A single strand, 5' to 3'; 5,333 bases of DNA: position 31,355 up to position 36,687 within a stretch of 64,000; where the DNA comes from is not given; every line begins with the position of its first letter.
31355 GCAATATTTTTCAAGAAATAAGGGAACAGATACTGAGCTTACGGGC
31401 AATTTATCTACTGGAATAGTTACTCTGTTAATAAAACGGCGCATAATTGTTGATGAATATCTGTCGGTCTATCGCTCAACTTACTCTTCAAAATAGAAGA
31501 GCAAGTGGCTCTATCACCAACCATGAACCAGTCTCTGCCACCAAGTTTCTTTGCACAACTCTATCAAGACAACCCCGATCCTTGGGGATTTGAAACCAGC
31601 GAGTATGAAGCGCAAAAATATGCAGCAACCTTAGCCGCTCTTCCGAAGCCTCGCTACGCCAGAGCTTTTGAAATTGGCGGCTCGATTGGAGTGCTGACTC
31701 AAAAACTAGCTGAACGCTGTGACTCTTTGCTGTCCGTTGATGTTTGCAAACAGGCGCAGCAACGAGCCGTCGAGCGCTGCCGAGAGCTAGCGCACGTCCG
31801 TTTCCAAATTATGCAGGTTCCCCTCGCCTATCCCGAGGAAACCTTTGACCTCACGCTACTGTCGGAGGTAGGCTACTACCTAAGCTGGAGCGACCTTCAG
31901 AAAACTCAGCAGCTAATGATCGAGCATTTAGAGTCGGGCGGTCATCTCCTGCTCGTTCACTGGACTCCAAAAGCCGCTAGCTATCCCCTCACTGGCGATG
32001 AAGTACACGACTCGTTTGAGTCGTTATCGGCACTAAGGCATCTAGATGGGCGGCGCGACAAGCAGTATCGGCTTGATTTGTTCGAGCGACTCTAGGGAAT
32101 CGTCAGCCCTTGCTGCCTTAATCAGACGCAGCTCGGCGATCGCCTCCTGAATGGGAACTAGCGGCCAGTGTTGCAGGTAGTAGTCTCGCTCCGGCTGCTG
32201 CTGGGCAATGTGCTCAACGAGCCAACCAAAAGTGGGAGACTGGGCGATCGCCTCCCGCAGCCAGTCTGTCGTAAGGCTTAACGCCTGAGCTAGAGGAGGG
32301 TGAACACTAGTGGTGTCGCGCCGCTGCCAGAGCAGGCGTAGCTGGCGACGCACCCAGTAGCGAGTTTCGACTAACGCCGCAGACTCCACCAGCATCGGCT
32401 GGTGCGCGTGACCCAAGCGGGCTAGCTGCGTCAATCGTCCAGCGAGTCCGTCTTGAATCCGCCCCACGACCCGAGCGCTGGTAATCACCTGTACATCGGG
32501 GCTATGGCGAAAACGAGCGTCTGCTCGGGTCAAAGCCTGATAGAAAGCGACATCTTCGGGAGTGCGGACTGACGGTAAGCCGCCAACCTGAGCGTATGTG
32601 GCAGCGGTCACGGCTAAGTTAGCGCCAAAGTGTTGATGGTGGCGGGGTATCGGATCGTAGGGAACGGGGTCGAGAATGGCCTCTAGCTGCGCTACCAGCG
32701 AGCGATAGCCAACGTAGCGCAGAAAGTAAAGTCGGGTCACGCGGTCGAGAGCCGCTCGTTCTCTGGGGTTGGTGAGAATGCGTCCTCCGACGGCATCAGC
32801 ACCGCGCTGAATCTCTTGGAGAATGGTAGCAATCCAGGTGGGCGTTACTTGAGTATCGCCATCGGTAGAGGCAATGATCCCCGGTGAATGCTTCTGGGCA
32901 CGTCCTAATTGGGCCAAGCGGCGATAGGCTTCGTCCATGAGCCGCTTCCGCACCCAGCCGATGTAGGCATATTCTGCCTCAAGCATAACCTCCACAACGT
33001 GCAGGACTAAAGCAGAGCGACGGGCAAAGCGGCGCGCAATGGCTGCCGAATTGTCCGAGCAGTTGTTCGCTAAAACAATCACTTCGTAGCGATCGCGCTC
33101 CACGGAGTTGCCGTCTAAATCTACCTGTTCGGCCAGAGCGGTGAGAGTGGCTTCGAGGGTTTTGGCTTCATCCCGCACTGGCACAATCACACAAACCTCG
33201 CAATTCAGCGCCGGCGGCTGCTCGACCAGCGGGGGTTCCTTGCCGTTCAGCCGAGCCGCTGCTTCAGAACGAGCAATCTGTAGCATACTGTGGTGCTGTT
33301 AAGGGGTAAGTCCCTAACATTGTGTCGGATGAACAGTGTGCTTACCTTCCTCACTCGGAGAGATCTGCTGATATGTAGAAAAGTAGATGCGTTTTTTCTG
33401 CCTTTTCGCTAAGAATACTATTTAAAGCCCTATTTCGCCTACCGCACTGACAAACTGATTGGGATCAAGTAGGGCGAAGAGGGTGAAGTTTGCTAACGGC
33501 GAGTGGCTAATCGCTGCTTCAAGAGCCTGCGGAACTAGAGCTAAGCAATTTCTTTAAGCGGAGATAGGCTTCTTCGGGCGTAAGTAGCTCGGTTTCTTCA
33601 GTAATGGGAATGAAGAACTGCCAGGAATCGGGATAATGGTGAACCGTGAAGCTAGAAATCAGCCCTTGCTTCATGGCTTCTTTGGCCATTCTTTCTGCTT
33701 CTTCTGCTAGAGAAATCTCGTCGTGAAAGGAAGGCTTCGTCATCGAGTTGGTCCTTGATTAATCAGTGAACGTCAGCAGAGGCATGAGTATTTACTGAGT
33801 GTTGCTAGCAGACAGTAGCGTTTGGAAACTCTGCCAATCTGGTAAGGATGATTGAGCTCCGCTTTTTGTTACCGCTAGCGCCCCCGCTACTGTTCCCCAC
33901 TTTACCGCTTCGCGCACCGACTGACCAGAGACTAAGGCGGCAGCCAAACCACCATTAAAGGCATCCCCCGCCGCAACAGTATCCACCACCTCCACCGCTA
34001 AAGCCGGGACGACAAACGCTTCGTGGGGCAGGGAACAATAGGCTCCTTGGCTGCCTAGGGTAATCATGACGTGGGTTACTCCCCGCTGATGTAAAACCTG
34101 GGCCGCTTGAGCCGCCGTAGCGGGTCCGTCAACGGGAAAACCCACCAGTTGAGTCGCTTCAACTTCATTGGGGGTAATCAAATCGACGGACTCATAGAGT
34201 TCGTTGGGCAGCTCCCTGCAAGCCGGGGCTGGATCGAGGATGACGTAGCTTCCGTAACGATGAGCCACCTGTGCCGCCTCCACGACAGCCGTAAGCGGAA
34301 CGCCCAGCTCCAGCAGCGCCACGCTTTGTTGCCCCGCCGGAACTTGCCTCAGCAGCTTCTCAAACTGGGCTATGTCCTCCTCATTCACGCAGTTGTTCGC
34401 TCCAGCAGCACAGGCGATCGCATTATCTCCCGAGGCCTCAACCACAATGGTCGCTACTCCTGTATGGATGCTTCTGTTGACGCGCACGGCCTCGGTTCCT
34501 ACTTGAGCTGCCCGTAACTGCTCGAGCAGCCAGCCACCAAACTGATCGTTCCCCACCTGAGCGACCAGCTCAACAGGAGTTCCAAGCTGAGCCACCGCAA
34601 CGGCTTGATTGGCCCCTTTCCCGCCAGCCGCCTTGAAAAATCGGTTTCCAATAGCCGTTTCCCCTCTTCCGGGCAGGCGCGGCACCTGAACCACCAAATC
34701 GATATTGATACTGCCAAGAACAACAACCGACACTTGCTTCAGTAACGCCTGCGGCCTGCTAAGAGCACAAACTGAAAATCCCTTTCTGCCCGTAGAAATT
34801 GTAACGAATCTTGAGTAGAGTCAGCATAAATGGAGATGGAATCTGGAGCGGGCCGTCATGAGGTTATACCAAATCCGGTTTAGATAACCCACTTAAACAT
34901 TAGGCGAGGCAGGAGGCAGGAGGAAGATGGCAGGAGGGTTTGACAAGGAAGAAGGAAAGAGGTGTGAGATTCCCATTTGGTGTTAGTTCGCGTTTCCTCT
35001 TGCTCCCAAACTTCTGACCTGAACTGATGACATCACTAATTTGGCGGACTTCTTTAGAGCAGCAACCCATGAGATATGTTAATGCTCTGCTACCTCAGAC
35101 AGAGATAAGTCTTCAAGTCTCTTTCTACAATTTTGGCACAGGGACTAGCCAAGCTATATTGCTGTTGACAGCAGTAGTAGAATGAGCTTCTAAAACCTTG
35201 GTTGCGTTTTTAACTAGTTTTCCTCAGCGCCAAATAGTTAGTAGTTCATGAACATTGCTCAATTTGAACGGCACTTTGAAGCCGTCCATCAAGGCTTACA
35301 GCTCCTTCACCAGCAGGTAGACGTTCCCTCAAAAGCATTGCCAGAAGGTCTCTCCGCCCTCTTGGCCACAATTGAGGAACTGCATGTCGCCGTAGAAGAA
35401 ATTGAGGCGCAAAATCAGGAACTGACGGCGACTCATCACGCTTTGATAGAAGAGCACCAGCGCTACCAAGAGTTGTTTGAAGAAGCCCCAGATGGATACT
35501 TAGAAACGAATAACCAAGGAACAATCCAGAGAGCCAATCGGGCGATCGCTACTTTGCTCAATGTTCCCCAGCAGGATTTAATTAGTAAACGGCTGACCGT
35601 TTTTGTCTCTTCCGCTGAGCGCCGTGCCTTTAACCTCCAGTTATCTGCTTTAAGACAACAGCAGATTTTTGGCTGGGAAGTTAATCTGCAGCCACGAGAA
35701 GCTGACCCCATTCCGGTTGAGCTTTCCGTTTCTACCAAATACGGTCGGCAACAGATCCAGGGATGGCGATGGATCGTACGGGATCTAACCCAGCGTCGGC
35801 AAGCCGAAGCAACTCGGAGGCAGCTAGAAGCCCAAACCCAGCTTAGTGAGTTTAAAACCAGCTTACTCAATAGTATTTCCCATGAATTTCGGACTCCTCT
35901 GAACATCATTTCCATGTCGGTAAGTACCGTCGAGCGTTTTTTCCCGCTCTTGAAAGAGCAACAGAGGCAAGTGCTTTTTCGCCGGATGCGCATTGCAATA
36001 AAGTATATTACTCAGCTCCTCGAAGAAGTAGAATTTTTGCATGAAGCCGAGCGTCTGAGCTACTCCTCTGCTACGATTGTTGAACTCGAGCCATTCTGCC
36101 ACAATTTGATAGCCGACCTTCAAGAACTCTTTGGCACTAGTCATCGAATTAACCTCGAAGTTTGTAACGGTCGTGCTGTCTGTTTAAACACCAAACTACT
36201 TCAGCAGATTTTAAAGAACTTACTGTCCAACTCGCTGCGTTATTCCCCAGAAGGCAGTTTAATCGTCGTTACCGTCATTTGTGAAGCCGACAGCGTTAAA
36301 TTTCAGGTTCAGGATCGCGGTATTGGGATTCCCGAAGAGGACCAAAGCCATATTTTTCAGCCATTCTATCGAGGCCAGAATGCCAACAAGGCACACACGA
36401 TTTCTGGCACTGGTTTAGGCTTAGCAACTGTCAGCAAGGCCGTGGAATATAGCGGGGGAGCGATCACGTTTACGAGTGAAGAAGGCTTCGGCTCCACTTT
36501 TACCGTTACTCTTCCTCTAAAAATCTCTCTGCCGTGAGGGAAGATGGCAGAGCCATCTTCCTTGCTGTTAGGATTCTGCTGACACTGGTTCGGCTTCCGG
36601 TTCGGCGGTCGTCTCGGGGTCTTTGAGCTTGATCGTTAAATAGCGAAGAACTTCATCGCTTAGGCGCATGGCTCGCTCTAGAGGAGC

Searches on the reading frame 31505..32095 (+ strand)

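Call 62: search_protein_families(library=pfam, proteins=[window:31505-32095:+], max_evalue=0.00001)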
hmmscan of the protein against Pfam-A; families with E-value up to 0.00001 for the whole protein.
window:31505-32095:+ (196 aa): 3 families
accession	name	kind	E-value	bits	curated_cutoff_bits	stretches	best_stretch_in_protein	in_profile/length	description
PF05401.17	NodS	-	3.4e-16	60.1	24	1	23-133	15-127/201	Nodulation protein S (NodS)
PF13649.12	Methyltransf_25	-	3.4e-07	31.3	27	1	56-146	3-97/97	Methyltransferase domain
PF08241.18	Methyltransf_11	-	2e-06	28.7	21.2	1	56-149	2-94/95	Methyltransferase domain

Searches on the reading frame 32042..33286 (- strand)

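Call 62: search_protein_families(library=pfam, proteins=[window:32042-33286:-], max_evalue=0.00001)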
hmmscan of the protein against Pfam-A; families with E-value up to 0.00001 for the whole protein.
window:32042-33286:- (414 aa): 1 family
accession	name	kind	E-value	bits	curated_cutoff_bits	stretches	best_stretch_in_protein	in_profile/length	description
PF00535.33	Glycos_transf_2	-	2.5e-12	47.5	23.3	1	32-186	1-131/168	Glycosyl transferase family 2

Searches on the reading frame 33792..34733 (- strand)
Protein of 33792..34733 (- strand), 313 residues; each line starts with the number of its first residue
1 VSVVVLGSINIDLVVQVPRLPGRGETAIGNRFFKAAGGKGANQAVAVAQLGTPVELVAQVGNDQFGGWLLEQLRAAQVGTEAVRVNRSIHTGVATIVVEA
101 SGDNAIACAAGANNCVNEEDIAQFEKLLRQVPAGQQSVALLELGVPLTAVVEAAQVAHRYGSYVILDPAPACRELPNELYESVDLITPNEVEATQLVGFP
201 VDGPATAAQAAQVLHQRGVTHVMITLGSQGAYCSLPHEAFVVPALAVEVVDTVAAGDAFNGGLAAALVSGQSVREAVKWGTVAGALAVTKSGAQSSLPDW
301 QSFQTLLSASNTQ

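Call 63: search_protein_families(library=pfam, proteins=[window:33792-34733:-], max_evalue=0.00001)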
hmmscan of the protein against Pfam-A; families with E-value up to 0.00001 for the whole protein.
window:33792-34733:- (313 aa): 2 families
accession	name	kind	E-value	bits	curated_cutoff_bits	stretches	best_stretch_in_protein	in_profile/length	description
PF00294.29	PfkB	-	6.1e-67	226.5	25.8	1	2-299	3-301/302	pfkB family carbohydrate kinase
PF08543.17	Phos_pyr_kin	-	4.9e-11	42.9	27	1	171-281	108-225/246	Phosphomethylpyrimidine kinase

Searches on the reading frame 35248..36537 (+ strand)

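Call 63: search_protein_families(library=pfam, proteins=[window:35248-36537:+], max_evalue=0.00001)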
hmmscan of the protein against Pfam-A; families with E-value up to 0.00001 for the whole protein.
window:35248-36537:+ (429 aa): 6 families
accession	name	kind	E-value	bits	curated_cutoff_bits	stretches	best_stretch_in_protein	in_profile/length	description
PF02518.31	HATPase_c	-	1.4e-28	100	26.4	1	316-425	4-110/111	Histidine kinase-, DNA gyrase B-, and HSP90-like ATPase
PF00989.32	PAS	-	2.7e-10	40.7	22.6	1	72-179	2-112/113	PAS fold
PF13426.13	PAS_9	-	8.7e-09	36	27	1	81-182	1-103/103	PAS domain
PF00512.31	HisKA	-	2.8e-08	34.1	26.9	1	203-263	2-59/66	His Kinase A (phospho-acceptor) domain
PF08448.16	PAS_4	-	5.7e-07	30.2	23.1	1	77-185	1-110/110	PAS fold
PF24820.1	Diguanyl_cycl_sensor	-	5.1e-06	26.8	28.1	0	87-163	12-95/109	Diguanylate cyclase-like sensor domain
